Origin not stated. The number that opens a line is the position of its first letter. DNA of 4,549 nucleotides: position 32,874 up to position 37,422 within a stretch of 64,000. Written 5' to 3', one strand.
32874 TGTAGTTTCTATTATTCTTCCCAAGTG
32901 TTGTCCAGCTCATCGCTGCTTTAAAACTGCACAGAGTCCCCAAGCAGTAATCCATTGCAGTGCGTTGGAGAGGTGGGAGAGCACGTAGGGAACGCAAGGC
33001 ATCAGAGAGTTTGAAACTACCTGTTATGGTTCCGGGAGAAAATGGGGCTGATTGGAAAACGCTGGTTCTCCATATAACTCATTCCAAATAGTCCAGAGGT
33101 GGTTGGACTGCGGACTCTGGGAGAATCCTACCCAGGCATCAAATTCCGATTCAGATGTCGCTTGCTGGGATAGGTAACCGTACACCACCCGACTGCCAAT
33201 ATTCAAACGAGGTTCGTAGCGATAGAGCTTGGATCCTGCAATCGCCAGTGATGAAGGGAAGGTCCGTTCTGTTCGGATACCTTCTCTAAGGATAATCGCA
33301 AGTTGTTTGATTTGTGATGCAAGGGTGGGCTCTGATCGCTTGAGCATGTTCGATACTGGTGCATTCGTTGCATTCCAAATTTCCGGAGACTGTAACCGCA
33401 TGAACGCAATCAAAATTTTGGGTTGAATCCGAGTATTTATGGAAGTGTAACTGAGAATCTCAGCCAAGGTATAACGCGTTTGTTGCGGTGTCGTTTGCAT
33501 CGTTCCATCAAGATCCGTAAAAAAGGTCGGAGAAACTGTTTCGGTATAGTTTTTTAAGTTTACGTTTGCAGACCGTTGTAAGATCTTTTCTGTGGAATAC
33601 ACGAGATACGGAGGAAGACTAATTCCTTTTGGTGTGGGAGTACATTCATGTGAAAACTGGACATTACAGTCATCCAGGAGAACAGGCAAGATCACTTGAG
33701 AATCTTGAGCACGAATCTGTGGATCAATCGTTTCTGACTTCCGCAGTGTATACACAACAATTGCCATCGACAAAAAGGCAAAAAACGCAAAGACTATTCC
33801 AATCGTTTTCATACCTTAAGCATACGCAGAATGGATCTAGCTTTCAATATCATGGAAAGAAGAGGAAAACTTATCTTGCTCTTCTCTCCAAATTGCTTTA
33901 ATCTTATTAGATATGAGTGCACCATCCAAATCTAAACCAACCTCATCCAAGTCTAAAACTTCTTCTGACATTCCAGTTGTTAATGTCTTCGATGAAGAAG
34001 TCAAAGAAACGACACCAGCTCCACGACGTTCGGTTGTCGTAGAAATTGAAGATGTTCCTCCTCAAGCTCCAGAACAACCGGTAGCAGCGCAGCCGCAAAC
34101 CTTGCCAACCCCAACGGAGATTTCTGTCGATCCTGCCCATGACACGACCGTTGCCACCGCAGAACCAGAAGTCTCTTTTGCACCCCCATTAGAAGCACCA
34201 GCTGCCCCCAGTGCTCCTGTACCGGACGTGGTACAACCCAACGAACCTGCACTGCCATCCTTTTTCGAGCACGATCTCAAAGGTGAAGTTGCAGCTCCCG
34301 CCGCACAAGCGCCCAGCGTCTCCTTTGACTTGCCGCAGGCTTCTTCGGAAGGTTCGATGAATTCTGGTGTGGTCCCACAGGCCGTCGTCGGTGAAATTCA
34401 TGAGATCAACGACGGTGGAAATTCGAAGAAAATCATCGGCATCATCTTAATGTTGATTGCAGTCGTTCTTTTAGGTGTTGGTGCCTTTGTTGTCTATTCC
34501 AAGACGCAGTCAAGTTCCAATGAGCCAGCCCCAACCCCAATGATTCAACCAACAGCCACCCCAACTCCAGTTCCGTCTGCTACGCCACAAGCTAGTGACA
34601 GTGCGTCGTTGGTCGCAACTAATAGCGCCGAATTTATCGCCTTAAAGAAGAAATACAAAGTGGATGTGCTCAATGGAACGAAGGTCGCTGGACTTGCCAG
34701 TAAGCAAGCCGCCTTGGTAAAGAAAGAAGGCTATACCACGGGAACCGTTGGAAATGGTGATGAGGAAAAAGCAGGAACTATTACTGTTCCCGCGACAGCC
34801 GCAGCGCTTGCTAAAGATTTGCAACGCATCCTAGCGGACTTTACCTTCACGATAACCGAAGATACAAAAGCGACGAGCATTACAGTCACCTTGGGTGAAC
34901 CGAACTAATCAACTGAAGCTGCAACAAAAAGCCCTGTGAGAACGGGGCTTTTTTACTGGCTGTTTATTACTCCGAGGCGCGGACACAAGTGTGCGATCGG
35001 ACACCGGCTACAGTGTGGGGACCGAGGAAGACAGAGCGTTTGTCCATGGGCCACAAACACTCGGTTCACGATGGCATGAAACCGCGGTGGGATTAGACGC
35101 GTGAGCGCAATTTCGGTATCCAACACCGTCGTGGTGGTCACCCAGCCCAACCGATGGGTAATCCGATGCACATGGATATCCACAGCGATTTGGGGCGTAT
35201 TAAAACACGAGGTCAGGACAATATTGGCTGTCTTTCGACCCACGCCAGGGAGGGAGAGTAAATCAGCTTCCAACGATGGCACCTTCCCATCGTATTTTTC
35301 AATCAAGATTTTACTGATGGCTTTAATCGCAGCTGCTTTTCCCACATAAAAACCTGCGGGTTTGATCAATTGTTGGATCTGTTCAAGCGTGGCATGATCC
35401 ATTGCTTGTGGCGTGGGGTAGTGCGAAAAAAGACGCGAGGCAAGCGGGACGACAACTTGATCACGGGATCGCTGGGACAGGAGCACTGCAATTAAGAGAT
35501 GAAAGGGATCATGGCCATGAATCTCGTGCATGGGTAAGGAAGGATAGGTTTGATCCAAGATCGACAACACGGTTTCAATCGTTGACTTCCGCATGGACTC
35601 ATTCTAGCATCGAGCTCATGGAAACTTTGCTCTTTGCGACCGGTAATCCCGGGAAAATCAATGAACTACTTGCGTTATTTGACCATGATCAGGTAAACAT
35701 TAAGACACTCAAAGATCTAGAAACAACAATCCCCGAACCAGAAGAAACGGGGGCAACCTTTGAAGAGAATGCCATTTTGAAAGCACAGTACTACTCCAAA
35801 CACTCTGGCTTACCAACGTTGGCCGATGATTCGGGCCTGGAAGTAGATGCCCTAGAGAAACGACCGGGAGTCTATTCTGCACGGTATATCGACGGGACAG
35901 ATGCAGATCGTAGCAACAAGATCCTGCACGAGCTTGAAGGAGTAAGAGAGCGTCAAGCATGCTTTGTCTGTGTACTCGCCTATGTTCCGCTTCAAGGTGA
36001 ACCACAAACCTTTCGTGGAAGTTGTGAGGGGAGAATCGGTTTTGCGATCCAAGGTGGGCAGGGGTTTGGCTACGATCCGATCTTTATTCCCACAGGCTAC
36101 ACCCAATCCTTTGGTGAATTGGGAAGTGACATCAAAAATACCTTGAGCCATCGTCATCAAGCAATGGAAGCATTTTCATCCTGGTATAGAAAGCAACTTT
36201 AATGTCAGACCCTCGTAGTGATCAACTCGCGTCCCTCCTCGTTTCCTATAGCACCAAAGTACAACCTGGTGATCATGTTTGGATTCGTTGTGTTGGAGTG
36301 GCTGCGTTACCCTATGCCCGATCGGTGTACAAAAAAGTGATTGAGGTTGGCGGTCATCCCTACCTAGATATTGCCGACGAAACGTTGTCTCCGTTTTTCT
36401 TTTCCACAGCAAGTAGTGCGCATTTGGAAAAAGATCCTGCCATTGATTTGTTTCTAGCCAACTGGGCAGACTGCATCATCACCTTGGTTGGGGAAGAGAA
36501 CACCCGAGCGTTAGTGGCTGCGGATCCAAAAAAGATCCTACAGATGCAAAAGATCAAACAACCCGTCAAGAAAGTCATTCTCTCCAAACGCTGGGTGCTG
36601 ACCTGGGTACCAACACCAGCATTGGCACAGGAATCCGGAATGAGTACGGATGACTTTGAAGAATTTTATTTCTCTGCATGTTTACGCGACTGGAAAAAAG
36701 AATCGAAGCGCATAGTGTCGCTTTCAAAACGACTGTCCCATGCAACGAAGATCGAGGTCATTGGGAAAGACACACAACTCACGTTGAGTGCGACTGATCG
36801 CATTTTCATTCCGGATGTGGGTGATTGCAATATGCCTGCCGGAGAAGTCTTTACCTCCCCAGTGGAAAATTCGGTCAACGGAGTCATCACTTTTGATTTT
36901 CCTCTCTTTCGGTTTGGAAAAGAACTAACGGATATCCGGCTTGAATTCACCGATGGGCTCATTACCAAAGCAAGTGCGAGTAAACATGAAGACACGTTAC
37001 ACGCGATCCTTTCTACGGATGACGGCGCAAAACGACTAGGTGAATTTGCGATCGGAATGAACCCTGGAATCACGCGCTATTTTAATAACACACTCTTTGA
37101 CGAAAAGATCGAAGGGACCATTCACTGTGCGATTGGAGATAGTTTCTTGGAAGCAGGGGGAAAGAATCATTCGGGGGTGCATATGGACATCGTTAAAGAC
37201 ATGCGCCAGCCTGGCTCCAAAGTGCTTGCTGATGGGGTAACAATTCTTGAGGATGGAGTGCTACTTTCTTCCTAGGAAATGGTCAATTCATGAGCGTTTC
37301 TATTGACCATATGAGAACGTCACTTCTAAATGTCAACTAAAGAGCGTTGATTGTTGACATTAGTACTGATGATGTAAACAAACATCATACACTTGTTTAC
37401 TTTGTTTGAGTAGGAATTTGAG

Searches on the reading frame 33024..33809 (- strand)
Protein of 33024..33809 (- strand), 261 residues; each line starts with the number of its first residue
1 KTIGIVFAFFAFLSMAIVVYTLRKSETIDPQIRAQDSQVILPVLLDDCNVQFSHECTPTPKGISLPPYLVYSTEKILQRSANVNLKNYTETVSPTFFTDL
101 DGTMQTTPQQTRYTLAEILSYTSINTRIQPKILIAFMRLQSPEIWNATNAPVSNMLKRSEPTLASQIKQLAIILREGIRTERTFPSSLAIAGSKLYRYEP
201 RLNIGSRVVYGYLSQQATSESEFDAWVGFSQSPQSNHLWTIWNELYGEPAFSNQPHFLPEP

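Call 4: search_protein_families(library=pfam, proteins=[window:33024-33809:-], max_evalue=0.1)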
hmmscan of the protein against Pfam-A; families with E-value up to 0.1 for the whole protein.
window:33024-33809:- (261 aa): 0 families

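Call 5: search_protein_families(library=ncbifam, proteins=[window:33024-33809:-], max_evalue=0.1)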
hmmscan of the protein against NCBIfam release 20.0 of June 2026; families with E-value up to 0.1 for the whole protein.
window:33024-33809:- (261 aa): 0 families

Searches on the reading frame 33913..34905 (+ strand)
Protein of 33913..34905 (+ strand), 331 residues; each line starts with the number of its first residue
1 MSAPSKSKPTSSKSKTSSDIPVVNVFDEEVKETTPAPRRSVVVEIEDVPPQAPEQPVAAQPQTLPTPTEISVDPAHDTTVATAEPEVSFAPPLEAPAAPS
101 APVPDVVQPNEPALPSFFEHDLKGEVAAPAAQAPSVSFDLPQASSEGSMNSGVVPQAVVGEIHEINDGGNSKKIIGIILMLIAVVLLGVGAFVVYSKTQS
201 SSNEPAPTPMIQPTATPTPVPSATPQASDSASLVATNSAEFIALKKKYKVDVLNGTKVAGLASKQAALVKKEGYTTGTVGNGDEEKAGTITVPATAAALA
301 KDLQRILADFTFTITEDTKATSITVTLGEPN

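Call 4: search_protein_families(library=pfam, proteins=[window:33913-34905:+], max_evalue=0.1)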
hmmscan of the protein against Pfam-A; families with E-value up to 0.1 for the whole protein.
window:33913-34905:+ (331 aa): 1 family
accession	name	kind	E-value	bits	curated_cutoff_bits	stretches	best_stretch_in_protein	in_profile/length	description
PF13399.11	LytR_C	-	7.1e-11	43.3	22.2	1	248-329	2-84/86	LytR cell envelope-related transcriptional attenuator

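Call 5: search_protein_families(library=ncbifam, proteins=[window:33913-34905:+], max_evalue=0.1)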
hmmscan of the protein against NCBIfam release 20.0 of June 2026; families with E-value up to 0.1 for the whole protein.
window:33913-34905:+ (331 aa): 2 families
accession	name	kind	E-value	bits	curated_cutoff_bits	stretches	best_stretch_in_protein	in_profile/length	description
NF035953.1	integrity_Cei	equivalog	0.00098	18.9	150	1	180-277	15-110/212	envelope integrity protein Cei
NF037978.1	T2SS_GspB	equivalog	0.097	13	100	1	170-237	4-71/179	type II secretion system assembly factor GspB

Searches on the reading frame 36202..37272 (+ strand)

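Call 45: search_protein_families(library=pfam, proteins=[window:36202-37272:+], max_evalue=0.001)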
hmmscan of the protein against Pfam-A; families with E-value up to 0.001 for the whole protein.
window:36202-37272:+ (357 aa): 1 family
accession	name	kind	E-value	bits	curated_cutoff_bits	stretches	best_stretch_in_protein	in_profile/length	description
PF02073.20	Peptidase_M29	-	8.5e-61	206.4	27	1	5-345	4-395/406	Thermophilic metalloprotease (M29)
